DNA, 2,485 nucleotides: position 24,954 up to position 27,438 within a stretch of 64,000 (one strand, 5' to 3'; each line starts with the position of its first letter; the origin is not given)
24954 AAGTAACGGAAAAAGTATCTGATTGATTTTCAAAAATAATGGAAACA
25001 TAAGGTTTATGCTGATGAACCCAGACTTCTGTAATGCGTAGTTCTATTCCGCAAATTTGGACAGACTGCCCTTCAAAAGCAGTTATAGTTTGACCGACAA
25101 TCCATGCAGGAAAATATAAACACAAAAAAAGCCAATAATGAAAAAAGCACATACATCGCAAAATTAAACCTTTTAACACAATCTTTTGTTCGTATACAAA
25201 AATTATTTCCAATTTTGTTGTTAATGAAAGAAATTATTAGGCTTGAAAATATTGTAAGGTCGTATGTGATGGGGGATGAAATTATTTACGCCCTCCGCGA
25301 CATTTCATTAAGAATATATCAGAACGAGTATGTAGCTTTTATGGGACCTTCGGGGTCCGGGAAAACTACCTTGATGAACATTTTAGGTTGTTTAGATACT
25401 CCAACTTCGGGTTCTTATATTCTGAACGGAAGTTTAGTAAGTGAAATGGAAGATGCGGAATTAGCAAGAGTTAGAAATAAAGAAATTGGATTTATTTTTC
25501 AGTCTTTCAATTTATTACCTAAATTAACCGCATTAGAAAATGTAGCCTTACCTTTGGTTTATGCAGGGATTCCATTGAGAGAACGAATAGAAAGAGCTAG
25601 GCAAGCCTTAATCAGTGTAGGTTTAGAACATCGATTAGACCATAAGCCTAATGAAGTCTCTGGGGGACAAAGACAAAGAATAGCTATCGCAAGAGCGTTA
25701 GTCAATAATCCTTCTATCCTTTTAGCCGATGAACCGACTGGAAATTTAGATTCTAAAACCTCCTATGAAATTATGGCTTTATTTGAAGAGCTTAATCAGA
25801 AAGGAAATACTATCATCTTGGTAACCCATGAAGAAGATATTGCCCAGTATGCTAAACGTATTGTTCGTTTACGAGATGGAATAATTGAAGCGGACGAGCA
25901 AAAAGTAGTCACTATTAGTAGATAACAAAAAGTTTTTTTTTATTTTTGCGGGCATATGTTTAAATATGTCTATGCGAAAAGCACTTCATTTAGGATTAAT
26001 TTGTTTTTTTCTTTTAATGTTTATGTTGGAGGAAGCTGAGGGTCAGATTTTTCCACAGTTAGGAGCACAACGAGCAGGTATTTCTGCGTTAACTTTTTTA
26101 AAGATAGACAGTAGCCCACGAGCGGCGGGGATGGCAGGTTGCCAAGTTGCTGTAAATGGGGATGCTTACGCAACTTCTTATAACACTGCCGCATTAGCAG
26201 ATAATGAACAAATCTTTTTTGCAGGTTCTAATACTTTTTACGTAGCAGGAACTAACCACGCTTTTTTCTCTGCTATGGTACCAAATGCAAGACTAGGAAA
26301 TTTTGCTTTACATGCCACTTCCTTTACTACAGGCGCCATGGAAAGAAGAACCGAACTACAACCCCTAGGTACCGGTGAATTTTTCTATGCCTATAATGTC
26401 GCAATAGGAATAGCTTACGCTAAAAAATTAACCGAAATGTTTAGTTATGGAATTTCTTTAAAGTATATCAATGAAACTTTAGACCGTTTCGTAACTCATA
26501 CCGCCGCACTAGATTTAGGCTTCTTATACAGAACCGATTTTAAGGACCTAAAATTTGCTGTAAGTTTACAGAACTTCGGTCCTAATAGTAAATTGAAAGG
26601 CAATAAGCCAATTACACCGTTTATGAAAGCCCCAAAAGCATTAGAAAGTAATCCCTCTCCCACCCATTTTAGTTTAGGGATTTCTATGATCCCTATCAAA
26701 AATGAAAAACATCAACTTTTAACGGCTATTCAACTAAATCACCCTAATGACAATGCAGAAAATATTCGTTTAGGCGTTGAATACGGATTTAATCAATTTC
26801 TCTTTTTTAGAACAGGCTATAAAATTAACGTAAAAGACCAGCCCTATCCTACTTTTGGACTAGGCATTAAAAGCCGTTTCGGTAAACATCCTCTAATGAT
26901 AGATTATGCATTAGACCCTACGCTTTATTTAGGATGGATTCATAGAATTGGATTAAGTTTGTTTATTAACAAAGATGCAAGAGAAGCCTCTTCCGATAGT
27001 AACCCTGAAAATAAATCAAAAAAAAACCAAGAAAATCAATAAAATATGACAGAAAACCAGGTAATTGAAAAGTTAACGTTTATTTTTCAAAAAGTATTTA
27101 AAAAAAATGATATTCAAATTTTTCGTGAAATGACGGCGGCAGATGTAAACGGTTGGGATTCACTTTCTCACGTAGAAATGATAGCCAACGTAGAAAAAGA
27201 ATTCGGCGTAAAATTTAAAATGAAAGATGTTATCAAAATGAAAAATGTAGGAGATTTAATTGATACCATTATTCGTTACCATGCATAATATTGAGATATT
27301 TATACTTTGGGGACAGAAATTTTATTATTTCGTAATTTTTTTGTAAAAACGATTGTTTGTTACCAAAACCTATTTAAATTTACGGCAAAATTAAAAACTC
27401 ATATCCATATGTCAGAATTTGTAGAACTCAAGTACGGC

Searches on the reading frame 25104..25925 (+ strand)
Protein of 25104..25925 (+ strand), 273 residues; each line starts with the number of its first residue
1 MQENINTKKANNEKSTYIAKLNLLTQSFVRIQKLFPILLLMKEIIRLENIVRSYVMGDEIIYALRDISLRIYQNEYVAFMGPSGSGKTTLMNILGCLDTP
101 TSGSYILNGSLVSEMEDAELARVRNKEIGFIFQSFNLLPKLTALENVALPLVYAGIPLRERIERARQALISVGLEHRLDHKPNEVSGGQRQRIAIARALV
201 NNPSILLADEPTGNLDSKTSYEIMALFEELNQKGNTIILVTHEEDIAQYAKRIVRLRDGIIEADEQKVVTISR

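Call 37: search_protein_families(library=pfam, proteins=[window:25104-25925:+], max_evalue=0.00001)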
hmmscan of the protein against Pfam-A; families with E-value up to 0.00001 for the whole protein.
window:25104-25925:+ (273 aa): 2 families
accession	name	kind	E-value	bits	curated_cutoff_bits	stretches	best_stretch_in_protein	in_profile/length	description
PF00005.33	ABC_tran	-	1.8e-33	116.5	25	1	64-212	1-136/137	ABC transporter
PF13304.12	AAA_21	-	2.6e-07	31.4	27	0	162-242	220-298/304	AAA domain, putative AbiEii toxin, Type IV TA system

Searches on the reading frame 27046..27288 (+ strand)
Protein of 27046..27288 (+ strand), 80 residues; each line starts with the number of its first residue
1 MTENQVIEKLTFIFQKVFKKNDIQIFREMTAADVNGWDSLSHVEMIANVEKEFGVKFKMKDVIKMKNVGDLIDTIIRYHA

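Call 37: search_protein_families(library=pfam, proteins=[window:27046-27288:+], max_evalue=0.00001)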
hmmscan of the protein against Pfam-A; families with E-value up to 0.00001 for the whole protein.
window:27046-27288:+ (80 aa): 1 family
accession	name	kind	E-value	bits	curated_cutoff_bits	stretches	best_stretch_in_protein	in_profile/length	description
PF00550.31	PP-binding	-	4.5e-06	27.3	20.8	1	36-75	28-67/67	Phosphopantetheine attachment site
